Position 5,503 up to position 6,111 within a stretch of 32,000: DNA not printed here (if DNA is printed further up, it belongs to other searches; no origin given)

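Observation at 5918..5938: An inverted copy of the same 21-mer is inserted in frame next to the catalytic C-terminus of the HigB toxin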

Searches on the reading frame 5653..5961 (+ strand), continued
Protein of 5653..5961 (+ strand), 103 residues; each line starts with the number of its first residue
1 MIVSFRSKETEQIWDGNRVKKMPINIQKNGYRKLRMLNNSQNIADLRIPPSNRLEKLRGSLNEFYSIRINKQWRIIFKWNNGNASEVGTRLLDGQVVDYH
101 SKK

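Call 68: predict_structure(alignment_id=A3)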
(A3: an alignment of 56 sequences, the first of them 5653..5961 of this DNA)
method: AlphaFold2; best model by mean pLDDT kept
length: 103 residues; sequences in the alignment: 56
mean_pLDDT: 59.4   pTM: 0.54
mean pLDDT of the five models: 59.4, 47.1, 41.3, 36.4, 34.2
residues with pLDDT >= 90: 0; 70-90: 37; 50-70: 37; < 50: 29
segments of 3 or more residues with pLDDT < 50: 1-4, 15-19, 85-103
pLDDT, mean of each block of 10 residues (from residue 1): 51 50 74 72 61 73 76 71 44 34 27
secondary structure, 60 per line:
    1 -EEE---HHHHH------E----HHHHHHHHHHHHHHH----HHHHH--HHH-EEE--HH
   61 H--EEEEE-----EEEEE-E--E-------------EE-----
elements in order: E2-4 H8-12 H24-38 H43-47 E54-56 E64-68 E74-78
